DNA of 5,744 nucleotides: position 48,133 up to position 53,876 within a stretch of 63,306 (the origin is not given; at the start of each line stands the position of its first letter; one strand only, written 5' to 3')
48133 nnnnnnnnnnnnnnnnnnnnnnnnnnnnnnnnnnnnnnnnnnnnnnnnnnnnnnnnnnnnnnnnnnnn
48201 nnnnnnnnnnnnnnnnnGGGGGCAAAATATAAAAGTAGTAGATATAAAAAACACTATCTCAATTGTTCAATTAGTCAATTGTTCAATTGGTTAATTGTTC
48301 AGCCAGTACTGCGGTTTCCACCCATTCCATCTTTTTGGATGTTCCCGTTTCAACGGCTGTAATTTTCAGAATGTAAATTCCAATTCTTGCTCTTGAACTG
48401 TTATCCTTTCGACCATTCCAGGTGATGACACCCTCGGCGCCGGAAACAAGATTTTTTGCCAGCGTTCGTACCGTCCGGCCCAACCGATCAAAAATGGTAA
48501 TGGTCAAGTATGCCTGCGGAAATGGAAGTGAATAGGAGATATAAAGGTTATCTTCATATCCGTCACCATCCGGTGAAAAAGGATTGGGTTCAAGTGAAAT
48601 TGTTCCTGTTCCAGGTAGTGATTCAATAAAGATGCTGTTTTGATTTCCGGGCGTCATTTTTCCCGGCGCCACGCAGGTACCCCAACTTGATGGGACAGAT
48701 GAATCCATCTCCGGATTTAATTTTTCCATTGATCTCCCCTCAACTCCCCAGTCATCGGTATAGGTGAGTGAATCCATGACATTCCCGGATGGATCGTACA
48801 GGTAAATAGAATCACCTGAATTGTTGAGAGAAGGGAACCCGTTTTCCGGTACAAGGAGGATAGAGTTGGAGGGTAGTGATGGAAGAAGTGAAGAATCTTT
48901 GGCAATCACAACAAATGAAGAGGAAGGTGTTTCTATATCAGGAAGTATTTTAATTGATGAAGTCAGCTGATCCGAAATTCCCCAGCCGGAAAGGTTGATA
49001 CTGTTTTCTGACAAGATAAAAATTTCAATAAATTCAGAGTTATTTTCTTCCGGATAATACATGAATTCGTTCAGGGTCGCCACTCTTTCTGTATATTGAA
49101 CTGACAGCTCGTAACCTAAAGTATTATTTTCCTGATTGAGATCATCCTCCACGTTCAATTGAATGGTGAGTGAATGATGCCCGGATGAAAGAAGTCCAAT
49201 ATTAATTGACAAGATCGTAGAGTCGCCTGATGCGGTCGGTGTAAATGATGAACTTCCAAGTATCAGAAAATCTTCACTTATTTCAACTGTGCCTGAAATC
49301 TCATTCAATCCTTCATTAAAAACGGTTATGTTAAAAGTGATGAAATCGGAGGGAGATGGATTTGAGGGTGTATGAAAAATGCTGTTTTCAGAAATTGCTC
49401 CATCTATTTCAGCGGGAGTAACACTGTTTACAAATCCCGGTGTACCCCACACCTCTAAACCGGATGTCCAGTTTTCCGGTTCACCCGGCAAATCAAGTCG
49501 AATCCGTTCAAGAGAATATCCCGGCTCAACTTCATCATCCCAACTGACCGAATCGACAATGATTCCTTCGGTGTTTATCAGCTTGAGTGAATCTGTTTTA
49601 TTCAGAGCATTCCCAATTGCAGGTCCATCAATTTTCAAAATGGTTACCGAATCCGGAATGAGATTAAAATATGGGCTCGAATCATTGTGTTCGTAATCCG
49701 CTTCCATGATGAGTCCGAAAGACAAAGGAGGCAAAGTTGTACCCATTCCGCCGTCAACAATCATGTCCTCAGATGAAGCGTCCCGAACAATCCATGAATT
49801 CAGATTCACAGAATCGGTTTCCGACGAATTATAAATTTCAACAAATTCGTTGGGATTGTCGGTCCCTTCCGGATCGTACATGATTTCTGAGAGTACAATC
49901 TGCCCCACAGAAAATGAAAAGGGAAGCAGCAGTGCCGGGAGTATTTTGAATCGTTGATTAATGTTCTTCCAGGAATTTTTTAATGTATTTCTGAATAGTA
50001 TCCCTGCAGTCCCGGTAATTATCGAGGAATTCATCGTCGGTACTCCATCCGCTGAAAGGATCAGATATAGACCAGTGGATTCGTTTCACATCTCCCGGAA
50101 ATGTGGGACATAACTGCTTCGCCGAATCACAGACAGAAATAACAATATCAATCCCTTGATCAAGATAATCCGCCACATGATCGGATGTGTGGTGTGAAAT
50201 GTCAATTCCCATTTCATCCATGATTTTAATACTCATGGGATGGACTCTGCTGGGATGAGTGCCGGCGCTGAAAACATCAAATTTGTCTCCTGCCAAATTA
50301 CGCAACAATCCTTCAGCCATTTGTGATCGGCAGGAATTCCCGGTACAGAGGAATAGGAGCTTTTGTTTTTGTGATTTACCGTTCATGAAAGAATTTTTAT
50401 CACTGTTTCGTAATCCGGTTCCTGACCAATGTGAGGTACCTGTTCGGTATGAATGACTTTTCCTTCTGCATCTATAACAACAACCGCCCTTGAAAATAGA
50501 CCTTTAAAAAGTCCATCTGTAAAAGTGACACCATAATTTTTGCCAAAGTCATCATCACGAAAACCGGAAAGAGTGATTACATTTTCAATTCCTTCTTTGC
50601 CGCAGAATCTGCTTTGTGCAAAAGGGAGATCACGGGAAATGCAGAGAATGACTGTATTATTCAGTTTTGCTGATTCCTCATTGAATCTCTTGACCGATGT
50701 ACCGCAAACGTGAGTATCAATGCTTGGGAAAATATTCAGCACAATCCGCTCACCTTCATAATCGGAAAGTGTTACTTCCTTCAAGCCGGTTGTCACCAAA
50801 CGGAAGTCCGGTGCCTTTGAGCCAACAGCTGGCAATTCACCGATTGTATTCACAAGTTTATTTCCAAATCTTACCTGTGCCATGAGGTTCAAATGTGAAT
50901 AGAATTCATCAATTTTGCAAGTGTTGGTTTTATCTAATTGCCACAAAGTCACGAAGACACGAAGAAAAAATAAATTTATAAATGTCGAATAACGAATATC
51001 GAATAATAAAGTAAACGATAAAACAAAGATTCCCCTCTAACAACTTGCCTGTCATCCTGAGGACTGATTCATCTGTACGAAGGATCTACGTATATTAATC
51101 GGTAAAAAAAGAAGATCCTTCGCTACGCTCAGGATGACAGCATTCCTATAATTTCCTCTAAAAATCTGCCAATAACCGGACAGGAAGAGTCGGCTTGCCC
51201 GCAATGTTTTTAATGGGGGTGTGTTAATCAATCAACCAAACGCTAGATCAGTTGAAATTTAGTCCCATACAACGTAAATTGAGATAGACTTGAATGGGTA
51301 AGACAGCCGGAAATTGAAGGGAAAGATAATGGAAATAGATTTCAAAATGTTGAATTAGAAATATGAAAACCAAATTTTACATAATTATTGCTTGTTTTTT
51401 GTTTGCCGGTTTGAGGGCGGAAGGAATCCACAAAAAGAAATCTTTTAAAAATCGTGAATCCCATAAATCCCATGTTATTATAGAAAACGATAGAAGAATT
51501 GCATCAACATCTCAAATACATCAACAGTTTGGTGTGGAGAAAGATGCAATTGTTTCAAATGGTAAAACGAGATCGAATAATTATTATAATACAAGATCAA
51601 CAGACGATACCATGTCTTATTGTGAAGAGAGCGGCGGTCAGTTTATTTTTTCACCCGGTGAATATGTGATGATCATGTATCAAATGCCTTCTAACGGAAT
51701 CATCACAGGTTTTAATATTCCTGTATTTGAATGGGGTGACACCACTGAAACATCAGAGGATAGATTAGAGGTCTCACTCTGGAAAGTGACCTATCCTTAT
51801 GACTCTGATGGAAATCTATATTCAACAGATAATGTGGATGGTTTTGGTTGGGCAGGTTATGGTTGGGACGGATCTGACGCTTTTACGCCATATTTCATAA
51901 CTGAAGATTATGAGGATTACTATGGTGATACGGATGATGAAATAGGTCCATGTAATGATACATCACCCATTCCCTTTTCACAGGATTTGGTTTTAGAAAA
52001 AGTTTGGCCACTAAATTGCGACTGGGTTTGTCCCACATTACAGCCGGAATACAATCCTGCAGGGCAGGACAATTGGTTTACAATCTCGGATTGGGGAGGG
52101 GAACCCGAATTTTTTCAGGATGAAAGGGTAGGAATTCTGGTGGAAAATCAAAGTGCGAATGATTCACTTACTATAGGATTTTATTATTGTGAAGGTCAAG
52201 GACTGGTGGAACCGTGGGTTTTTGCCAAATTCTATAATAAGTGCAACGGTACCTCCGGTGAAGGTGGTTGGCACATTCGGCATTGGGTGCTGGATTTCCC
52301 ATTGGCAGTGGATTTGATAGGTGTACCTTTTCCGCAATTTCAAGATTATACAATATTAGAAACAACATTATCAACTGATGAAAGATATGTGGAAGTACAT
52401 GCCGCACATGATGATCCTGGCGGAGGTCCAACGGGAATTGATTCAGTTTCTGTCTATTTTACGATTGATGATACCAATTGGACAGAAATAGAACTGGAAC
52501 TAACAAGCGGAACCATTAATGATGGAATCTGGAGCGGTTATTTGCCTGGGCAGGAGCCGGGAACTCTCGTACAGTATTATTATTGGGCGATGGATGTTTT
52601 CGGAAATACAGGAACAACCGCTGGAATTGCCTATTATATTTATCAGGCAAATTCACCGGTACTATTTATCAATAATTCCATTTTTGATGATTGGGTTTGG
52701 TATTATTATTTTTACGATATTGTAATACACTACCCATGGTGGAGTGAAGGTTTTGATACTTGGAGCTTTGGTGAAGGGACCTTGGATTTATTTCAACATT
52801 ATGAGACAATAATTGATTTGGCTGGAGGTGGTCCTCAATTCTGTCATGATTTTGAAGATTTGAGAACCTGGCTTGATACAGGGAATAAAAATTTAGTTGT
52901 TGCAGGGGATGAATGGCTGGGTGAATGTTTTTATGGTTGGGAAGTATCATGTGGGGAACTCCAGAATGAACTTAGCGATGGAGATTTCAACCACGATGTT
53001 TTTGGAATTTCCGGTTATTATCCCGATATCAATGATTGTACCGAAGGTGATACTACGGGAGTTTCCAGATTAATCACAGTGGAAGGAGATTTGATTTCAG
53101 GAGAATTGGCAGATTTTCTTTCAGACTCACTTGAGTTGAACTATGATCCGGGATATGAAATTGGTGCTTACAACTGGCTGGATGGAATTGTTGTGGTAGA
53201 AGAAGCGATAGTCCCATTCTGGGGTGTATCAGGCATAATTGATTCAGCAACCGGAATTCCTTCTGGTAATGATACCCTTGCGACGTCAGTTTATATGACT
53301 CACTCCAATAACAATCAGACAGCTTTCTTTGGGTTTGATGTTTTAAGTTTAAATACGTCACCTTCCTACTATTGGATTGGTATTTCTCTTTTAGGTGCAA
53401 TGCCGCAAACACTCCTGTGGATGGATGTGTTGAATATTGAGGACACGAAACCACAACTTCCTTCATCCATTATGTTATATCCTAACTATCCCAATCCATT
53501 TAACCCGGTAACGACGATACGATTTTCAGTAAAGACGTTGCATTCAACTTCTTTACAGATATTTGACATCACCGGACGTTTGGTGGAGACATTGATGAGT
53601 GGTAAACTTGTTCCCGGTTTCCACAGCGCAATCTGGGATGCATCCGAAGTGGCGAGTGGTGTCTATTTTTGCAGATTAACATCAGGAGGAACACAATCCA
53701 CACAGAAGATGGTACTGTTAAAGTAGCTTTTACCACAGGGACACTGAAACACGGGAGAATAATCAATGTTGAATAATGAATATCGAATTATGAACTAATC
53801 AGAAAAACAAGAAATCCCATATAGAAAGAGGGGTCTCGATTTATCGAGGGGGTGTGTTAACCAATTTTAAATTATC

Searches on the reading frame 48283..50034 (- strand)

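Call 9: search_protein_families(library=pfam, proteins=[window:48283-50034:-])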
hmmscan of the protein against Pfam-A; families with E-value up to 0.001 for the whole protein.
window:48283-50034:- (583 aa): 3 families
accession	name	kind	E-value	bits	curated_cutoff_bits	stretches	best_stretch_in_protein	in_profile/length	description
PF00932.25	LTD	-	1.3e-29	103.1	34.3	2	42-165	4-107/109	Lamin Tail Domain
PF13585.12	CHU_C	-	5.4e-08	33.3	27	1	483-572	4-84/86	CHU_C Type IX secretion signal domain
PF13860.13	FlgD_ig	-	1.2e-05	25.6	27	1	497-562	12-77/79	FlgD Ig-like domain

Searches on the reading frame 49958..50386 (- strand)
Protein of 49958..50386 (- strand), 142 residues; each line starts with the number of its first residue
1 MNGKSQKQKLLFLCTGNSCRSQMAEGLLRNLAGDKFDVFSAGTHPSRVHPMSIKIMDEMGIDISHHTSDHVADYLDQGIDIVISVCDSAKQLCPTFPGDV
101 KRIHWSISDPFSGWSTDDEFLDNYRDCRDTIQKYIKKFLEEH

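Call 43: search_protein_families(library=pfam, proteins=[window:49958-50386:-])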
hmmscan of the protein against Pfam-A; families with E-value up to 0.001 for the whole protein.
window:49958-50386:- (142 aa): 1 family
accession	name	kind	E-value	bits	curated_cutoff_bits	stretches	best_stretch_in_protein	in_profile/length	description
PF01451.26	LMWPc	-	3.6e-22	79.6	23.2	1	11-139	2-144/144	Low molecular weight phosphotyrosine protein phosphatase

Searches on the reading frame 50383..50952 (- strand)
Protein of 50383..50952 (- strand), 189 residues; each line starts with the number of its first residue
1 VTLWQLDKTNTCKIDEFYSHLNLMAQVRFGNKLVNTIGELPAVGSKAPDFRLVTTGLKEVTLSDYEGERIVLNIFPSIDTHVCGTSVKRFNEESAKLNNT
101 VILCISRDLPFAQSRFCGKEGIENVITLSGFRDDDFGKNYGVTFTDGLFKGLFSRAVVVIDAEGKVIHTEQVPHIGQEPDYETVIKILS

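Call 9: search_protein_families(library=pfam, proteins=[window:50383-50952:-])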
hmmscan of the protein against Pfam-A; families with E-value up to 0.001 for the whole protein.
window:50383-50952:- (189 aa): 2 families
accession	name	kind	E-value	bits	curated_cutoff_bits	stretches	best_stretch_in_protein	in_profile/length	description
PF08534.16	Redoxin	-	9.7e-35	120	26.6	1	43-185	2-148/148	Redoxin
PF00578.27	AhpC-TSA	-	1.8e-19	70.3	26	1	43-168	1-123/124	AhpC/TSA family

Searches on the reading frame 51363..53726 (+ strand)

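Call 9: search_protein_families(library=pfam, proteins=[window:51363-53726:+])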
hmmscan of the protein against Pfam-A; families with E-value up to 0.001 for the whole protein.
window:51363-53726:+ (787 aa): 1 family
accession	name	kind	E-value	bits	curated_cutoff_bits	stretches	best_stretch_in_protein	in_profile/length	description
PF18962.6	Por_Secre_tail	-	7.4e-11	42.6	27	1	709-784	2-74/75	Secretion system C-terminal sorting domain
